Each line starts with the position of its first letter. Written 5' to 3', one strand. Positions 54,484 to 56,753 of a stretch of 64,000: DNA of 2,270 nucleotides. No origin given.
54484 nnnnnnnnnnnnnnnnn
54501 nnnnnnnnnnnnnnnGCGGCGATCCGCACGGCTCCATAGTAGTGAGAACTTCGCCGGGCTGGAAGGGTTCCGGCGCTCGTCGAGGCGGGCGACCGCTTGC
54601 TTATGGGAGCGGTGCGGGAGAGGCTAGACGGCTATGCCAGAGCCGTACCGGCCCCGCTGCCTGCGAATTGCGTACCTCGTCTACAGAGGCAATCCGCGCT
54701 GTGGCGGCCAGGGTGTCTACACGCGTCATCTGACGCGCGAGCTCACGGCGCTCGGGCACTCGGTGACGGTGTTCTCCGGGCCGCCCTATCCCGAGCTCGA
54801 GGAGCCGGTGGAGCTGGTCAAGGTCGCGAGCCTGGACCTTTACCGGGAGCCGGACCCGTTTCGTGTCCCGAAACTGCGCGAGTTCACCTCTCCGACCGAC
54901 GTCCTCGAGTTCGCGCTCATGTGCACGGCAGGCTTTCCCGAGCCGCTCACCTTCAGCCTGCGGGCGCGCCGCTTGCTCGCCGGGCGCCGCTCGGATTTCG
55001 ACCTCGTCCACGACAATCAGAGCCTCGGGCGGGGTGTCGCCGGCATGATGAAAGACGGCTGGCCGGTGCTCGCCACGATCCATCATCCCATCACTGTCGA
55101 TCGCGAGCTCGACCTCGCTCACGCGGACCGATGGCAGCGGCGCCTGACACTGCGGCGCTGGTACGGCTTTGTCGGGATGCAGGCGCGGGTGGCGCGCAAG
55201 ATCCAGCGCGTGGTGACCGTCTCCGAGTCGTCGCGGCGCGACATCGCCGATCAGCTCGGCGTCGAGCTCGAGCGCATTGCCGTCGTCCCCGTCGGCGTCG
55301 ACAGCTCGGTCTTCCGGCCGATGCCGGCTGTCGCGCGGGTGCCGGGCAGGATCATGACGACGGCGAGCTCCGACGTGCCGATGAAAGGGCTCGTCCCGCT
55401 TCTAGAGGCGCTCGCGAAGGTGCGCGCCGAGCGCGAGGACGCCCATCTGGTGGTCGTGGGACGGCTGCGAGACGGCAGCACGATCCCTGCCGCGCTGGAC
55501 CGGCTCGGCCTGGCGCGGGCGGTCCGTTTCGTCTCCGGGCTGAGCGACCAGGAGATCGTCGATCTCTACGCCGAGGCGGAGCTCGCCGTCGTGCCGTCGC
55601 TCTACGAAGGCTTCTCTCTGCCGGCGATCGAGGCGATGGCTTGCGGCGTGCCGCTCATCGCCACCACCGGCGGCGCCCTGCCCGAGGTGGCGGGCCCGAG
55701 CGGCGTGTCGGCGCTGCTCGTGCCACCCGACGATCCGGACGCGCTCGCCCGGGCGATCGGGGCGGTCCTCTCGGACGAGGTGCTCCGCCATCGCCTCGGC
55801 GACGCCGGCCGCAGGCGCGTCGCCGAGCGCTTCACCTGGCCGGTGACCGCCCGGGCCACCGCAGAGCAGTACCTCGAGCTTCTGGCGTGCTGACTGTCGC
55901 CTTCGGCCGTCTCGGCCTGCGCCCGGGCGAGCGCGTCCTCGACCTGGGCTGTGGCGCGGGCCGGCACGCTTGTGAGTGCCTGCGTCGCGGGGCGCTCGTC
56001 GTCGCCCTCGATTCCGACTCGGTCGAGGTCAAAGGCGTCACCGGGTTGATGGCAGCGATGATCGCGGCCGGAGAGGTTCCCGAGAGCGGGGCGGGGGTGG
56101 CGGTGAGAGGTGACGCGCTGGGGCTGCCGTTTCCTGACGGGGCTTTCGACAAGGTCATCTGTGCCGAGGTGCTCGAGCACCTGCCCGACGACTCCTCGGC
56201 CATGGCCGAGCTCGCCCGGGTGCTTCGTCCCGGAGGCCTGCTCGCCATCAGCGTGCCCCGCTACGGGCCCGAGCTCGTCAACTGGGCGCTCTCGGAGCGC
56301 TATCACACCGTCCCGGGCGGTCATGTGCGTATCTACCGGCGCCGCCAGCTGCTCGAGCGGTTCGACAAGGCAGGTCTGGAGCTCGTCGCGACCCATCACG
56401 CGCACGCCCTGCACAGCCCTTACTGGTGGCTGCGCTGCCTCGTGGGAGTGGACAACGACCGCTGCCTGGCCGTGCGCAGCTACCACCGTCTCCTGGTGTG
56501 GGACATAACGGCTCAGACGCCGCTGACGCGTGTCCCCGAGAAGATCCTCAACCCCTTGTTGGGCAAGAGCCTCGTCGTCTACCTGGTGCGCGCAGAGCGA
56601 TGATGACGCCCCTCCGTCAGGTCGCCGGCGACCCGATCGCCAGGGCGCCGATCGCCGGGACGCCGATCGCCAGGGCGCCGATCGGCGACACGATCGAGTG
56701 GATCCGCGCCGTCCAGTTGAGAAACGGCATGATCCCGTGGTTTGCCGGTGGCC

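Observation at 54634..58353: Tightly coupled GT4 - methyltransferase - prenyltransferase/terpene-cyclase-fold cluster with a convergent second methyltransferase: uncharacterised glyco-/isoprenoid modification system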

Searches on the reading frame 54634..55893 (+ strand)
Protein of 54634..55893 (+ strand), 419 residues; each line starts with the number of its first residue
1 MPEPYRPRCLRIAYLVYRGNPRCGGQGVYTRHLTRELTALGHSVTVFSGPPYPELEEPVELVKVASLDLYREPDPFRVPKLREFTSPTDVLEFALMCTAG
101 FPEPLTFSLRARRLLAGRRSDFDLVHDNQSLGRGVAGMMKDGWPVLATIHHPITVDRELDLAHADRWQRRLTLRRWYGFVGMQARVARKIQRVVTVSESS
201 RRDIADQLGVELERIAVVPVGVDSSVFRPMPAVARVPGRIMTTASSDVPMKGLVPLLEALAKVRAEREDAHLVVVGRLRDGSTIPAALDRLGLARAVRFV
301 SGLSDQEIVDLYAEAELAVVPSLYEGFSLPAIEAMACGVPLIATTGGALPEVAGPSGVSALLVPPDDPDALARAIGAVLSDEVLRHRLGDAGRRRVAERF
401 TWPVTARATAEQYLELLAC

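Call 6: search_protein_families(library=pfam, proteins=[window:54634-55893:+], max_evalue=0.01)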
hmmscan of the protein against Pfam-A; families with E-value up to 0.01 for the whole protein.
window:54634-55893:+ (419 aa): 6 families
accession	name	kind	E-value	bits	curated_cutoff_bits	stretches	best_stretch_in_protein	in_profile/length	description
PF00534.26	Glycos_transf_1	-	1.6e-32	112.8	26.4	1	240-395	17-172/172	Glycosyl transferases group 1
PF13692.12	Glyco_trans_1_4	-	8.3e-30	104.4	27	1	241-381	5-142/142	Glycosyl transferases group 1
PF13439.12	Glyco_transf_4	-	4e-23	82.7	28.5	1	24-224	2-168/170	Glycosyltransferase Family 4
PF13579.12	Glyco_trans_4_4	-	3.6e-20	73.3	29.7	1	24-221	1-158/158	Glycosyl transferase 4-like domain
PF20706.3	GT4-conflict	-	2.1e-14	53.8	26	1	182-407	139-383/385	Family 4 Glycosyltransferase in conflict systems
PF13524.12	Glyco_trans_1_2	-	8.3e-09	36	25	1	260-405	6-138/144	Glycosyl transferase-like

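Call 7: search_protein_families(library=ncbifam, proteins=[window:54634-55893:+], max_evalue=0.01)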
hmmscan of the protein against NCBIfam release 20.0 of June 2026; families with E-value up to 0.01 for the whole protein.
window:54634-55893:+ (419 aa): 35 families (the best 25 are shown)
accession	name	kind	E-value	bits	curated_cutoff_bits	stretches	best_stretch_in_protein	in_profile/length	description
NF041876.1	EPS_EpsE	equivalog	1e-32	113.9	400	1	193-407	165-387/389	exopolysaccharide biosynthesis GT4 family glycosyltransferase EpsE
TIGR03449.1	mycothiol_MshA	equivalog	2e-30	106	462.5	1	118-416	99-403/406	D-inositol-3-phosphate glycosyltransferase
TIGR03088.1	stp2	hypoth_equivalog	2.7e-28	99.1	409.05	1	190-416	137-373/374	TIGR03088 family PEP-CTERM/XrtA system glycosyltransferase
TIGR02149.1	glgA_Coryne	subfamily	3.9e-25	88.8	302.4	1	188-416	143-390/391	glycogen synthase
TIGR04047.1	MSMEG_0565_glyc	hypoth_equivalog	5.7e-25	88.2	259.85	1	182-413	131-371/373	MSMEG_0565 family glycosyltransferase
TIGR03999.1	thiol_BshA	equivalog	7.5e-23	81.1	273.7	1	191-405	146-362/375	N-acetyl-alpha-D-glucosaminyl L-malate synthase BshA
TIGR04063.1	stp3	hypoth_equivalog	1.8e-17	63.3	442.05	1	182-417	150-396/397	TIGR04063 family PEP-CTERM/XrtA system glycosyltransferase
NF053787.1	GlcN_PG_synth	equivalog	4.4e-17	62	480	1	202-417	152-360/361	N-acetylglucosaminyl phosphatidylglycerol synthase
NF038229.1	Glyco4_Geo_Pelo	equivalog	7.5e-15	54.8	400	1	184-413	104-333/338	GPMC system family 4 glycosyltransferase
TIGR04157.1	glyco_rSAM_CFB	subfamily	1.9e-14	53.5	400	1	250-401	239-394/406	TIGR04157 family glycosyltransferase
NF047684.1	TeichurnBiosyTuaC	equivalog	2.7e-13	49.6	550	1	190-416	165-389/391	teichuronic acid biosynthesis protein TuaC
NF012028.0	PRK15484.1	subfamily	6.6e-13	48.5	618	1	240-408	195-370/380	lipopolysaccharide N-acetylglucosaminyltransferase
NF041010.1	glycosy_Agl16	equivalog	1.9e-12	46.7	575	1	182-416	126-351/352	glycosylation protein Agl16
NF038295.1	EPS_HpsP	equivalog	8.4e-12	44.8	550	1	169-416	135-387/388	hormogonium polysaccharide biosynthesis glycosyltransferase HpsP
NF038298.1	EPS_HpsO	equivalog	3.8e-11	42.4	575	1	242-416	205-387/388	hormogonium polysaccharide biosynthesis glycosyltransferase HpsO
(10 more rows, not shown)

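Call 10: search_solved_structures(query=window:54634-55893:+, max_evalue=0.00001)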
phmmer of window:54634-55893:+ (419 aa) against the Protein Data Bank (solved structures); distinct sequences matched with E-value up to 0.00001: 57.
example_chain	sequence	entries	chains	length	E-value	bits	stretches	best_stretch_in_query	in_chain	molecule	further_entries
7qsg_A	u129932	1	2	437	1e-128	433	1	7-415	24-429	D-inositol 3-phosphate glycosyltransferase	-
6kih_A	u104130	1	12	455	2.2e-23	86.1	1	283-418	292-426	Tll1590 protein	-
3oka_A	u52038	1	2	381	8.8e-18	67.6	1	241-406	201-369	GDP-mannose-dependent alpha-(1-6)-phosphatidylinositol monomannoside mannosyltransferase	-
3okc_A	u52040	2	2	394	9.7e-18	67.5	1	241-406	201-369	GDP-mannose-dependent alpha-(1-6)-phosphatidylinositol monomannoside mannosyltransferase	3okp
3c4q_A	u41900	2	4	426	2.9e-17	65.9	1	119-416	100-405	Predicted glycosyltransferases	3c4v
3c48_A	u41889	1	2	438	3.9e-17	65.5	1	119-416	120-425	Predicted glycosyltransferases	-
4n9w_A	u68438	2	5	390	1.5e-14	56.9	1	181-407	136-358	GDP-mannose-dependent alpha-(1-2)-phosphatidylinositol mannosyltransferase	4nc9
2gej_A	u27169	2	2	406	1.8e-14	56.7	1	181-407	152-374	PHOSPHATIDYLINOSITOL MANNOSYLTRANSFERASE (PimA)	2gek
2jjm_A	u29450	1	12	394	2.4e-13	53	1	249-401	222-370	GLYCOSYL TRANSFERASE, GROUP 1 FAMILY PROTEIN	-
3mbo_A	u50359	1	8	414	2.9e-13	52.7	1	249-401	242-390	Glycosyltransferase, group 1 family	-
2r60_A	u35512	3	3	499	6e-13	51.7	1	314-412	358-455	Glycosyl transferase, group 1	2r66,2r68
5d00_A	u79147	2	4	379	7.8e-13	51.3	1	265-401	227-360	N-acetyl-alpha-D-glucosaminyl L-malate synthase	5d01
6tvp_A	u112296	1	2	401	1.4e-11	47.1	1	190-415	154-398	Alpha-maltose-1-phosphate synthase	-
5i45_A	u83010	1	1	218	3.1e-11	46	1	283-417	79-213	Glycosyl transferases group 1 family protein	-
3fro_A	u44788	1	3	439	1.9e-07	33.6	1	250-408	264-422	GlgA glycogen synthase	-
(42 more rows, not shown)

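Call 37: search_solved_structures(query=window:54634-55893:+, max_evalue=1e-100, show_alignments=1)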
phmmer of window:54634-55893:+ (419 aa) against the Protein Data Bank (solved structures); distinct sequences matched with E-value up to 1e-100: 1.
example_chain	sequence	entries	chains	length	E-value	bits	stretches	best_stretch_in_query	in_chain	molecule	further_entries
7qsg_A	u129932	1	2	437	1e-128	433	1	7-415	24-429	D-inositol 3-phosphate glycosyltransferase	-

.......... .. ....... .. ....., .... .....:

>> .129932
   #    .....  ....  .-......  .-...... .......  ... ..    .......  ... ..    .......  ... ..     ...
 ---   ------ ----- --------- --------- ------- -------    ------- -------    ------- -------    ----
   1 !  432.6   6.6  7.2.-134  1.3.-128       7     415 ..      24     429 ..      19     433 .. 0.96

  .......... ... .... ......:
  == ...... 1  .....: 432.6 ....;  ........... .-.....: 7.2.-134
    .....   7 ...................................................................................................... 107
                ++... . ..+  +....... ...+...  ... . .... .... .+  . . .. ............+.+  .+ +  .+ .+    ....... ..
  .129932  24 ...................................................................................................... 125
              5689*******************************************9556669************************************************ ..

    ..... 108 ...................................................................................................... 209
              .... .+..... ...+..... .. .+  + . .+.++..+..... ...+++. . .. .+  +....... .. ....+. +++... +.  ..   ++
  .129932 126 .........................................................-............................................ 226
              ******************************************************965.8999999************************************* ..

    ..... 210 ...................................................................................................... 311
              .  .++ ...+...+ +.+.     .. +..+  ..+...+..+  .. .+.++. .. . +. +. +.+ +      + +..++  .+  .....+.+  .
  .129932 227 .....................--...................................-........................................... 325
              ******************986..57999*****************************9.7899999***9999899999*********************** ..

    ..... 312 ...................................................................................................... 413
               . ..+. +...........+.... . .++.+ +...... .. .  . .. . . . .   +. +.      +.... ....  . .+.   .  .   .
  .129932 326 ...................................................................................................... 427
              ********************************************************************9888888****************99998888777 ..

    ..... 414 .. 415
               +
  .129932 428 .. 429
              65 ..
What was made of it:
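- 54634..55893 (+): manT: GT4 (GT-B) GDP-mannose-dependent alpha-(1->4)-mannosyltransferase orthologue, 419 aa. The phmmer match to 7QSG (M. hassiacum ManT) has E 1e-128 over residues 7-415 (calls 10, 37).
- On MMP biosynthetic gene cluster (ManT-pMeT3-MmpH-MeT1): All of these residues are conserved in the alignment to 7QSG (E 1e-128, call 37).
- ManT matches 7QSG at E 1e-128 (calls 10, 37). All named ManT residues are conserved (call 37).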

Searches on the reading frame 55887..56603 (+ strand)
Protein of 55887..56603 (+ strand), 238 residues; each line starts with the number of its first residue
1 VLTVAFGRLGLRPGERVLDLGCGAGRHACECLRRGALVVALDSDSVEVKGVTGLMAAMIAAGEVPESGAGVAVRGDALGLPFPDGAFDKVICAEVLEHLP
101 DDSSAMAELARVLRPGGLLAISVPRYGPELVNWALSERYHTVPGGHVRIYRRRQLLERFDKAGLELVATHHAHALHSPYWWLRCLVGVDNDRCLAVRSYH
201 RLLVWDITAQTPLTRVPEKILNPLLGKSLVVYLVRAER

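Call 6: search_protein_families(library=pfam, proteins=[window:55887-56603:+], max_evalue=0.01)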
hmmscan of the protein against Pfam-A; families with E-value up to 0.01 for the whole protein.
window:55887-56603:+ (238 aa): 10 families
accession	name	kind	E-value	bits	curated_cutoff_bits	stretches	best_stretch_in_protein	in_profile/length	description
PF08241.18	Methyltransf_11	-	1.3e-20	74.2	21.2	1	18-121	1-95/95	Methyltransferase domain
PF13489.12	Methyltransf_23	-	2.2e-20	73.5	27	1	11-168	20-163/164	Methyltransferase domain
PF13649.12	Methyltransf_25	-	4.5e-16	59.8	27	1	17-117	1-97/97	Methyltransferase domain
PF13847.12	Methyltransf_31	-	3.3e-13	50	27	1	12-125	2-113/145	Methyltransferase domain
PF08242.18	Methyltransf_12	-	8.7e-10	39.6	30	1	18-119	1-98/98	Methyltransferase domain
PF01209.24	Ubie_methyltran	-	3.7e-07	30.2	20.1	1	10-120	44-150/233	ubiE/COQ5 methyltransferase family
PF03141.22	Methyltransf_29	-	2.4e-06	26.9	23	1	16-124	120-220/506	Putative S-adenosyl-L-methionine-dependent methyltransferase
PF02353.26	CMAS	-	2e-05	24.5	27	1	4-121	53-164/273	Mycolic acid cyclopropane synthetase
PF07021.18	MetW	-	0.00024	21.2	21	1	11-139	11-125/193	Methionine biosynthesis protein MetW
PF05148.21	Methyltransf_8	-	0.0064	16.8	27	0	76-122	112-157/219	Hypothetical methyltransferase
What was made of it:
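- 55887..56603 (+): meT3: class I SAM-dependent methyltransferase, orthologue of the putative MMP 3-O-methyltransferase (pMeT3), 238 aa, GTG start. Pfam gives Methyltransf_11/23/25 (call 6).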

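Call 7: search_protein_families(library=ncbifam, proteins=[window:55887-56603:+], max_evalue=0.01)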
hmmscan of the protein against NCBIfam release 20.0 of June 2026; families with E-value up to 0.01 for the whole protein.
window:55887-56603:+ (238 aa): 40 families (the best 25 are shown)
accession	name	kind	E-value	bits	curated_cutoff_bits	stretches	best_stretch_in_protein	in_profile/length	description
NF045667.1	MTase_DVU1556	equivalog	3e-17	62.8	155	1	8-168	17-164/213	DVU_1556 family methyltransferase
NF001241.0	PRK00216.1-2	equivalog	1.4e-15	57.6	327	1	8-122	46-148/231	demethylmenaquinone methyltransferase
NF043040.1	corrin_prot_MT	hypoth_equivalog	2e-13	50.3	180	1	12-122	40-148/216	corrinoid protein-associated methyltransferase CpaM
NF047649.1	MTase_UXPK_star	exception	1.5e-11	43.9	460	1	10-121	74-181/283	methyltransferase/UXPK-star double selenoprotein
NF041537.1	ArsM_AhpD_UU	exception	1.2e-10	40.7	510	1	11-122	74-181/345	arsenite methyltransferase/AhpD domain selenoprotein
NF041536.1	ArsM_DUF2284_UU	exception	2.9e-10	39.1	575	1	11-121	74-180/459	arsenite methyltransferase/DUF2284 domain selenoprotein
NF045825.1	FAmtase_mtf2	equivalog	1.1e-09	38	400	1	14-134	59-171/248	fatty-acid O-methyltransferase Mtf2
TIGR01934.1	MenG_MenH_UbiE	subfamily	1.8e-09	37.3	158.35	1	9-121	35-141/223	ubiquinone/menaquinone biosynthesis methyltransferase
NF008823.0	PRK11873.1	subfamily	2.8e-09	36.9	263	1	11-122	75-182/272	arsenite methyltransferase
NF045823.1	PthPhpthDimycoMt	equivalog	3.4e-09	36.3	300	1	73-133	118-178/256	phthiotriol/phenolphthiotriol dimycocerosates methyltransferase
NF001240.0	PRK00216.1-1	equivalog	6.2e-09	35.3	378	1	9-120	59-167/251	bifunctional demethylmenaquinone methyltransferase/2-methoxy-6-polyprenyl-1,4-benzoquinol methylase UbiE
TIGR01983.1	UbiG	equivalog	9.8e-09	34.8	102.95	1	14-122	50-152/228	bifunctional 2-polyprenyl-6-hydroxyphenol methylase/3-demethylubiquinol 3-O-methyltransferase UbiG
NF007610.0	PRK10258.1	equivalog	1.5e-08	34.3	342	1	11-122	40-139/251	malonyl-ACP O-methyltransferase BioC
TIGR04345.1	ovoA_Cterm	equivalog_domain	4.1e-08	33.1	170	1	74-124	122-172/242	putative 4-mercaptohistidine N1-methyltransferase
NF001243.0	PRK00216.1-4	equivalog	4.8e-08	32.6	235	1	9-130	43-159/237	demethylmenaquinone methyltransferase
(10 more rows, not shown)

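Call 11: search_solved_structures(query=window:55887-56603:+, max_evalue=0.00001)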
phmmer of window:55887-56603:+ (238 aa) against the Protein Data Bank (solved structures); distinct sequences matched with E-value up to 0.00001: 25.
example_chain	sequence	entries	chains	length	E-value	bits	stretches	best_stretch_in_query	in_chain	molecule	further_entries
3bus_A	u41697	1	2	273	4.7e-15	59.3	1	8-122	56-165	Methyltransferase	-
8zc8_A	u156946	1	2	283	7.5e-14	55.4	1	7-121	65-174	MitM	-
21zq_A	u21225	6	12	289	7.8e-14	55.3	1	7-121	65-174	MitM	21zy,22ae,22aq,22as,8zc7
6uv6_A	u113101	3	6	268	2e-13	54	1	7-128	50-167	D-glucose O-methyltransferase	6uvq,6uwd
4pne_A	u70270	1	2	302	3.5e-11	46.7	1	8-167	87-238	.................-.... protein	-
6uak_A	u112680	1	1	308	1.4e-09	41.4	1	9-120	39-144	SAM dependent methyltransferase LahSB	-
4kdc_A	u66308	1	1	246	1e-08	38.6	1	9-128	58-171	3-demethylubiquinone-9 3-methyltransferase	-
2yqz_A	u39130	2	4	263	1.4e-08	38.2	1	17-141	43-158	Hypothetical protein TTHA0223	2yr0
5gm1_A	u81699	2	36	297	1.6e-08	37.9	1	10-122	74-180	O-methylransferase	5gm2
4kdr_A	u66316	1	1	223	1.9e-08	37.7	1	9-122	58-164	3-demethylubiquinone-9 3-methyltransferase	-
5dpm_A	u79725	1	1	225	2e-08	37.6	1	9-122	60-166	Ubiquinone biosynthesis O-methyltransferase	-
9bxh_A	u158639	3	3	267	2.7e-08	37.2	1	16-125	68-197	5-selenohistidine N-methyltransferase OvsM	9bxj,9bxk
1vl5_A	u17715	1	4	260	4.6e-08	36.4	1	11-175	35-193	unknown conserved protein BH2331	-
7v6h_A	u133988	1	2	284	5.3e-08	36.2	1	7-121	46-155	Cyclopropane fatty-acyl-phospholipid synthase-like methyltransferase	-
9w6x_A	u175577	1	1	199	8.8e-08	35.5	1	14-124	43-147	YtkW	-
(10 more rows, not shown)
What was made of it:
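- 55887..56603 (+): The closest solved structures include two entries named as sugar/secondary-metabolite methyltransferases: 3BUS and 6UV6 'D-glucose O-methyltransferase' (call 11).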
